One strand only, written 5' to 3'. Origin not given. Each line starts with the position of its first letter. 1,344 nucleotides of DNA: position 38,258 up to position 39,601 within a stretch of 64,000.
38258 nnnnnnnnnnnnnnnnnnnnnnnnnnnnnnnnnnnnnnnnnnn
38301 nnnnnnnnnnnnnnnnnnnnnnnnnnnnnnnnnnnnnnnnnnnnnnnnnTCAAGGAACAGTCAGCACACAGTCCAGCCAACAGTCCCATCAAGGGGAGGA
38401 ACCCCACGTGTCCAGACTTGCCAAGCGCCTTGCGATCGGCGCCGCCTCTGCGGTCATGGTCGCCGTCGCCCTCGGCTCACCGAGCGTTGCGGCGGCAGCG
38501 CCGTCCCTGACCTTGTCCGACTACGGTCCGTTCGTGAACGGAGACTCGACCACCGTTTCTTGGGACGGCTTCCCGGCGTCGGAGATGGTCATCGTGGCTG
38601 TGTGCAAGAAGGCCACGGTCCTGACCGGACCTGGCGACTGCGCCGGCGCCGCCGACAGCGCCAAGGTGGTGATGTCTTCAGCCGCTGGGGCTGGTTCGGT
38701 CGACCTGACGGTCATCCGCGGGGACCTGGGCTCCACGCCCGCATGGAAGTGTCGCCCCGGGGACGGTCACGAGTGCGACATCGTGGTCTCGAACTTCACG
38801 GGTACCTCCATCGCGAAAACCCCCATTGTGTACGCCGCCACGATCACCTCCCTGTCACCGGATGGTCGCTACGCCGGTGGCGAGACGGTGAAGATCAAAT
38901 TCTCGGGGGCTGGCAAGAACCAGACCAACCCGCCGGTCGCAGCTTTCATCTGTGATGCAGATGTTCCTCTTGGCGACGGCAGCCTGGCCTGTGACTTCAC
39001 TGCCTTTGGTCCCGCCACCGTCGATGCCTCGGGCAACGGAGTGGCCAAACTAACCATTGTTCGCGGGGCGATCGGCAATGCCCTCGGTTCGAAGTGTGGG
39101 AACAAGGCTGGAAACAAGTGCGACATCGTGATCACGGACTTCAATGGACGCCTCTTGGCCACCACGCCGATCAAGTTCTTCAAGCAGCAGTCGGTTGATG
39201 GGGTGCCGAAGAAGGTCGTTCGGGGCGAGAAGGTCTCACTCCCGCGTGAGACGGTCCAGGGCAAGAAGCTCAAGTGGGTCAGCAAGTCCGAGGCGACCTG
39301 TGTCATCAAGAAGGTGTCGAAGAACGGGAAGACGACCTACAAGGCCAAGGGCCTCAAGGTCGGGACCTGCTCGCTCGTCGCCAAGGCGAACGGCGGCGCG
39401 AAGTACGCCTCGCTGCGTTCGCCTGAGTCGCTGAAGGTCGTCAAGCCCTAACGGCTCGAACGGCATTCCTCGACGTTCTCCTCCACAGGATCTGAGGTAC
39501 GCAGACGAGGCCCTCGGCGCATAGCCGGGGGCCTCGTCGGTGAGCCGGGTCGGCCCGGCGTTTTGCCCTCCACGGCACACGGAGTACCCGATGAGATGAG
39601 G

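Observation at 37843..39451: Tandem paralogous secreted proteins built from neocarzinostatin-like domains (1 + 2 domains) with a strong terminator-like structure downstream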

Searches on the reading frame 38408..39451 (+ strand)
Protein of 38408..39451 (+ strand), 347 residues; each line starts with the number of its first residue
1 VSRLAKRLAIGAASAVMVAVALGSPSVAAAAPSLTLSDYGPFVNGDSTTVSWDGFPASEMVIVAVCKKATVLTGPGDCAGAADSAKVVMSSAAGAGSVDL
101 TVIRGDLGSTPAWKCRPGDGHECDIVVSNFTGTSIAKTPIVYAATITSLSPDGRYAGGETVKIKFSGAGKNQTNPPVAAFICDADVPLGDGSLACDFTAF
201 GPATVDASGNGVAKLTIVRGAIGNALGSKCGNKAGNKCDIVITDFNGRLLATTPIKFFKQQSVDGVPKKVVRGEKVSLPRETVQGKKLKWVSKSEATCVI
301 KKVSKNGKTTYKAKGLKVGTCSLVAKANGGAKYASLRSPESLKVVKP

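Call 3: search_protein_families(library=pfam, proteins=[window:38408-39448:+], max_evalue=10)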
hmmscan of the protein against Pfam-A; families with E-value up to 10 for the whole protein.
seq(347 aa): 2 families
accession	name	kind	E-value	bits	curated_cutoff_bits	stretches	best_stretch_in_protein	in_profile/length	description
PF02369.22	Big_1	-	0.01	16.4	34.9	1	283-332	33-85/93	Bacterial Ig-like domain (group 1)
PF16640.11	Big_3_5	-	0.075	14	35.5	1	301-344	43-87/88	Bacterial Ig-like domain (group 3)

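Call 4: search_protein_families(library=ncbifam, proteins=[window:38408-39448:+], max_evalue=10)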
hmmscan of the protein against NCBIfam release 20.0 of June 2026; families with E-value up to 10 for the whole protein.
seq(347 aa): 3 families
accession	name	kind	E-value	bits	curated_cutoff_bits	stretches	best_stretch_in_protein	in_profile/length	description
NF040680.1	chromo_anti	equivalog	3.2e-11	43.2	86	2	12-105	2-92/133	enediyne antibiotic chromoprotein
NF058597.1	CoaZ_rpt_PGGG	domain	0.18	11.9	30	1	143-169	2-28/88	choice-of-anchor Z repeating domain-containing protein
NF041458.1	antiadapt_SpxO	equivalog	0.54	10.6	107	1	271-297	16-40/54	anti-adapter protein SpxO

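Call 5: search_solved_structures(query=window:38408-39448:+, max_evalue=10, show_alignments=3)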
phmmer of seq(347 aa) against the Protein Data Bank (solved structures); distinct sequences matched with E-value up to 10: 1.
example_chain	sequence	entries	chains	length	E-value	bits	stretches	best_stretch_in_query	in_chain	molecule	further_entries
2luw_A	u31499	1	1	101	0.092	15.3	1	84-130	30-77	Metalloprotease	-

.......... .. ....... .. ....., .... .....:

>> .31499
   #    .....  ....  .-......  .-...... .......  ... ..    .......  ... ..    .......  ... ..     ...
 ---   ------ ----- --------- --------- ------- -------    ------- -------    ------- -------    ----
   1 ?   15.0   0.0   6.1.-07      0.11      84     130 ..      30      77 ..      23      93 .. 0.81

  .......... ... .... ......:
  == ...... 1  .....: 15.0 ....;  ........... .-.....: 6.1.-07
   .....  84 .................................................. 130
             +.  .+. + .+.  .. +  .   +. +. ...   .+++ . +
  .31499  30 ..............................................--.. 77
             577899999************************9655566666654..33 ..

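Call 7: find_homologous_proteins(query=window:38408-39448:+, max_evalue=0.001)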
Query seq(347 aa) (347 aa): 5 proteins with E <= 0.001 among 8000 candidates.
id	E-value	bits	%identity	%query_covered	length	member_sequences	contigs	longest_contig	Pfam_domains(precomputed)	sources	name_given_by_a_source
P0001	1.2e-220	750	100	100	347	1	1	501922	-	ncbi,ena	-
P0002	3.9e-83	298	48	89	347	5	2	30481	PF00960.26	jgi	jgi:hypothetical protein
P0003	7.0e-81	290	48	90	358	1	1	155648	-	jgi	jgi:hypothetical protein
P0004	1.0e-79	286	48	91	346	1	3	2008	PF00960.26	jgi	jgi:hypothetical protein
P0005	1.2e-76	276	45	90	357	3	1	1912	PF00960.26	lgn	-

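Call 9: find_encoding_contigs(protein=P0001, flank=10000, max_places=4)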
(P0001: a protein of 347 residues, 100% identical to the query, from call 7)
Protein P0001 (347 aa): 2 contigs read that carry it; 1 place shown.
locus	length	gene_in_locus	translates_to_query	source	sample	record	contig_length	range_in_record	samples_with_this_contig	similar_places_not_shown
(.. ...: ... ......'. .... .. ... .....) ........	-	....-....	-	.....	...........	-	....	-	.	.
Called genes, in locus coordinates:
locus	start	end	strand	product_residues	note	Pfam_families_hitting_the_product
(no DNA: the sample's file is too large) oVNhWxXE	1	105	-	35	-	?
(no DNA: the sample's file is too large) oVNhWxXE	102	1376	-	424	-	PF00005:ABC_tran, PF13304:AAA_21 (weak)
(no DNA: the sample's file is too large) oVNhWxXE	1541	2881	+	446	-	-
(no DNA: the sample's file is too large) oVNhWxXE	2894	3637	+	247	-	-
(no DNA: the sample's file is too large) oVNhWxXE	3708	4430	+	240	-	PF00392:GntR, PF07729:FCD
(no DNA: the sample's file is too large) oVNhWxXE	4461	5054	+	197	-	-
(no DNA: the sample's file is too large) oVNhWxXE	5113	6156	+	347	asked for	-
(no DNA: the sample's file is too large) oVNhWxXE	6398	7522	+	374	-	PF12704:MacB_PCD, PF02687:FtsX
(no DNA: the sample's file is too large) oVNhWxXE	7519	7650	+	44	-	?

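Call 32: predict_structure(alignment_id=A2)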
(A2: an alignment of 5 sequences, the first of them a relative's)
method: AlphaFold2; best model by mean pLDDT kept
length: 347 residues; sequences in the alignment: 5
mean_pLDDT: 67.3   pTM: 0.44
mean pLDDT of the five models: 67.3, 65.4, 65.0, 63.2, 62.9
residues with pLDDT >= 90: 7; 70-90: 166; 50-70: 124; < 50: 50
segments of 3 or more residues with pLDDT < 50: 1-28, 109-111, 117-121, 170-174, 330-335
pLDDT, mean of each block of 10 residues (from residue 1): 33 33 41 75 70 88 77 66 76 88 59 48 77 78 68 68 70 60 72 72 70 80 78 66 69 70 68 76 66 70 62 71 64 52 76
secondary structure, 60 per line:
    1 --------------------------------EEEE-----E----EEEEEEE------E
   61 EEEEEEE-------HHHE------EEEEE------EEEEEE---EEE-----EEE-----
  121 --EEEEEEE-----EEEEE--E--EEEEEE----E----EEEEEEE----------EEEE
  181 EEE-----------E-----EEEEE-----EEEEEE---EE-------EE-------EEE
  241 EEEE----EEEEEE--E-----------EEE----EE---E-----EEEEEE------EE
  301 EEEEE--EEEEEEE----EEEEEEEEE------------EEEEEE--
elements in order: E33-36 E47-53 E60-67 E85-89 E96-101 E105-107 E113-115 E123-129 E135-139 E145-150 E160-166 E177-183 E201-205 E211-216 E238-244 E249-254 E269-271 E287-292 E299-305 E308-314 E319-327 E340-345
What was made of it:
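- On Bacterial Ig-like domain families Big_1 / Big_3_5 (gene 2 C-terminal domain): The model shows an all-beta domain with pLDDT about 65-70 (call 32).
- The gene 2 model is only moderately confident (pLDDT 67, call 32).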

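Call 36: fold_search(model_id=the predicted structure, library=pdb)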
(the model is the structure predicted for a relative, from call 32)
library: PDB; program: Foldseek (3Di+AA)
matches with E <= 10: 1961; with E <= 0.001: 91
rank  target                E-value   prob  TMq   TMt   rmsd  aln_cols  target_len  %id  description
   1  9fly_A                9.2e-07  1.00  0.19  0.10  26.6       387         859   12  CryoEM structure of the base (4151-5009) in the grappling hook protein A (GhpA) in the bacterium Aureispira sp. CCB-QB (released 2024-10-16)
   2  9ijj_C                2.7e-06  1.00  0.26  0.13  12.8       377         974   10  In situ structure of the central apparatus in mouse sperm axoneme. (released 2025-06-04)
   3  7q61_A                5.6e-06  1.00  0.27  0.11  13.0       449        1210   12  Structure of TEV conjugated A2ML1 (A2ML1-TC) (released 2022-04-20)
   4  8yot_B                9.9e-06  1.00  0.21  0.19  15.2       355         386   11  Nanobody in complex with LILRB3 (released 2025-06-18)
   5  7o7n_A                1.1e-05  1.00  0.21  0.08  18.0       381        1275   12  (h-alpha2M)4 semiactivated I state (released 2022-04-13)
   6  5whz_H                1.2e-05  0.99  0.19  0.20  21.6       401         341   11  PGDM1400-10E8v4 CODV Fab (released 2017-10-11)
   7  2mcm                  1.7e-05  1.00  0.25  0.72   4.4       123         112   23  MACROMOMYCIN (released 1993-01-15)
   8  6grt_B                2.4e-05  1.00  0.25  0.17  15.9       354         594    9  Paired immunoglobulin-like receptor B (PirB) or Leukocyte immunoglobulin-like receptor subfamily B member 3 (LILRB3) f (released 2019-02-06)
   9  8uh2_A                2.4e-05  1.00  0.25  0.16  19.0       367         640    9  Complex of C3b with the inhibitor albicin (released 2024-05-08)
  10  8coe_C                2.5e-05  1.00  0.26  0.17  15.8       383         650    9  complement C5 in complex with the LCP0195 nanobody (released 2024-01-03)
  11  7khf_A                2.6e-05  1.00  0.23  0.20  15.3       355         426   12  CryoEM structure of LILRB1 D3D4 domain-inserted antibody MDB1 Fab in complex with Plasmodium RIFIN (PF3D7_1373400) V2  (released 2021-03-31)
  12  9u62_E                3.2e-05  0.98  0.19  0.08  18.5       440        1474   10  AP pathways C3 convertase C3bBbP and C3 complex (released 2026-01-14)
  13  9u61_E                3.4e-05  0.99  0.21  0.08  19.2       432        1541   10  CP/MBL pathways C3 convertase C4b2a and C3 complex (released 2026-01-14)
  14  6aed                  4.0e-05  1.00  0.21  0.19  14.5       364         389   12  Crystal Structure of the four Ig-like domain of LILRB2(LIR2/ILT4/CD85d) (released 2019-07-31)
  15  8ejk_E                4.4e-05  0.99  0.18  0.25  14.7       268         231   12  Structure of FFAR1-Gq complex bound to TAK-875 in a lipid nanodisc (released 2023-05-24)
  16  1nco_A                5.4e-05  1.00  0.26  0.73   4.2       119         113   24  STRUCTURE OF THE ANTITUMOR PROTEIN-CHROMOPHORE COMPLEX NEOCARZINOSTATIN (released 1993-10-31)
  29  1j48_A                1.6e-04  1.00  0.25  0.73   4.1       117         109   21  Crystal Structure of Apo-C1027 (released 2003-06-03)
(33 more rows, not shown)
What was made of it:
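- On Neocarzinostatin/actinoxanthin-like fold (structural superfamily): Gene 2 model: single-domain matches to 2mcm, 1nco and 1j48 with TM about 0.73 (call 36).
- The gene 2 model gives single-domain matches to 2mcm, 1nco and 1j48 with TM about 0.73 (call 36).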

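Call 42: find_encoding_contigs(protein=P0003, flank=8000, max_places=3)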
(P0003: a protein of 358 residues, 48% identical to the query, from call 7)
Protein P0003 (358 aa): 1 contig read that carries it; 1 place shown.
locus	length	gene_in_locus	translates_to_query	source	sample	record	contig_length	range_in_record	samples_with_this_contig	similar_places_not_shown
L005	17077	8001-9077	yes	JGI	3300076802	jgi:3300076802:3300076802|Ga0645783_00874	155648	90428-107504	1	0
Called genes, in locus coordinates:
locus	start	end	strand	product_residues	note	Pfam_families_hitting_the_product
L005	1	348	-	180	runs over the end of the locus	-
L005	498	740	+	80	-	PF00231:ATP-synt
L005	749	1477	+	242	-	PF02874:ATP-synt_ab_N, PF00006:ATP-synt_ab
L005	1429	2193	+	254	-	PF00006:ATP-synt_ab, PF22919:ATP-synt_VA_C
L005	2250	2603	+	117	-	PF02823:ATP-synt_DE_N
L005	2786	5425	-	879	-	PF00311:PEPcase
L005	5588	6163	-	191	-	PF01923:Cob_adeno_trans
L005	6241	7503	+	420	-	PF00275:EPSP_synthase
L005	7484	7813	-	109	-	-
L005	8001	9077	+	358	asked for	-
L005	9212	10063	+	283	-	PF02737:3HCDH_N, PF03446:NAD_binding_2 (weak), PF00725:3HCDH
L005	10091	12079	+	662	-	PF01642:MM_CoA_mutase, PF02310:B12-binding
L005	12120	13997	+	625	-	PF10110:GPDPase_memb (weak)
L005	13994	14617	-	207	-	PF00072:Response_reg, PF00196:GerE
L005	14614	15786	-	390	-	PF07730:HisKA_3, PF02518:HATPase_c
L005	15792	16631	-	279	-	PF01061:ABC2_membrane, PF12730:ABC2_membrane_4 (weak), PF12698:ABC2_membrane_3, PF12679:ABC2_membrane_2 (weak)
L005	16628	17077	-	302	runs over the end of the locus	PF00005:ABC_tran, PF13304:AAA_21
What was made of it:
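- Closest known: NEAT / HtaA heme-relay proteins of Gram-positive bacteria. Different: The linkage to the importer is broken in L005 (call 42).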

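Call 54: list_cluster_members(proteins=[P0001, P0006, P0011, P0012, P0018, P0019, P0020])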
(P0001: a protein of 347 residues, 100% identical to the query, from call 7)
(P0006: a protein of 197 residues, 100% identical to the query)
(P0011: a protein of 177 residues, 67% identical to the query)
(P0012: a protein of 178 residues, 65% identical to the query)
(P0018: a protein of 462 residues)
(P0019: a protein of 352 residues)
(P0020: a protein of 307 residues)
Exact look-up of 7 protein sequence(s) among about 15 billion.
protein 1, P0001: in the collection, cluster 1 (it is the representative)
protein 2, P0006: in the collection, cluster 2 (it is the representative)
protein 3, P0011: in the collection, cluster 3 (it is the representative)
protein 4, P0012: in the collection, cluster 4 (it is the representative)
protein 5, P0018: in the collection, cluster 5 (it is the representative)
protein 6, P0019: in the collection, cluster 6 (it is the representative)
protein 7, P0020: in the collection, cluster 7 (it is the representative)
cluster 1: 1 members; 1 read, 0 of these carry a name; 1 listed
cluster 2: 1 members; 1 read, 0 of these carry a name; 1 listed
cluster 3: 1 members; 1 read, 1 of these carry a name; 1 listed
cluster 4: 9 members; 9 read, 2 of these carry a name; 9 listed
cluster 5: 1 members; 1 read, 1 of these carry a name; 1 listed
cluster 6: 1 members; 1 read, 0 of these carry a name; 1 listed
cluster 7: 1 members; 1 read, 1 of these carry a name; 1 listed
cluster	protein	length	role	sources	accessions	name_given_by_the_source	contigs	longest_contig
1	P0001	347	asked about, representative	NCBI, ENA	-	-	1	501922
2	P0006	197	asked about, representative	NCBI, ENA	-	-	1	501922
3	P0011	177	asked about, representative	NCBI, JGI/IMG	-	hypothetical protein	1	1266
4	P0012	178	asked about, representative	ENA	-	-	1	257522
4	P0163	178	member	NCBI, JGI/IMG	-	hypothetical protein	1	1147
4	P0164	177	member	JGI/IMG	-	hypothetical protein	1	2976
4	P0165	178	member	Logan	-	-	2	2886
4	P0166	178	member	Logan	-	-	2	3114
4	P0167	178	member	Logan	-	-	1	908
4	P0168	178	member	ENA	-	-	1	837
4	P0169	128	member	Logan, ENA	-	-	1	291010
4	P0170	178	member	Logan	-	-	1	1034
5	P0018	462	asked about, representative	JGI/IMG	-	hypothetical protein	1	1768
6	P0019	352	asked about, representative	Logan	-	-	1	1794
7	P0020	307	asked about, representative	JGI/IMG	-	hypothetical protein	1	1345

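Call 77: find_related_loci(query=A2, collection=metagenome_contigs, flank=10000)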
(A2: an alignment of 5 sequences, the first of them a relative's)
Query A2 (347 aa) in metagenome_contigs; peptide patterns used: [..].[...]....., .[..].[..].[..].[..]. (x = any residue, [..] = any of these).
569 stretches matched a pattern; 1 encode a relative of the query (tblastn E <= 1e-3); 1 distinct loci.
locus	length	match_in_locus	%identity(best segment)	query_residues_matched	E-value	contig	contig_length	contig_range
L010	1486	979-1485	47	34-276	2e-42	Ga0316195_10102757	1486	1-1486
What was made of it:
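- Tried and rejected: One short extra locus found (call 77).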

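Call 82: search_protein_families(library=padloc, proteins=[window:38408-39451:+], max_evalue=0.1)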
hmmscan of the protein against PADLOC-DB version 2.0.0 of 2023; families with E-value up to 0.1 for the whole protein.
window:38408-39451:+ (347 aa): 0 families
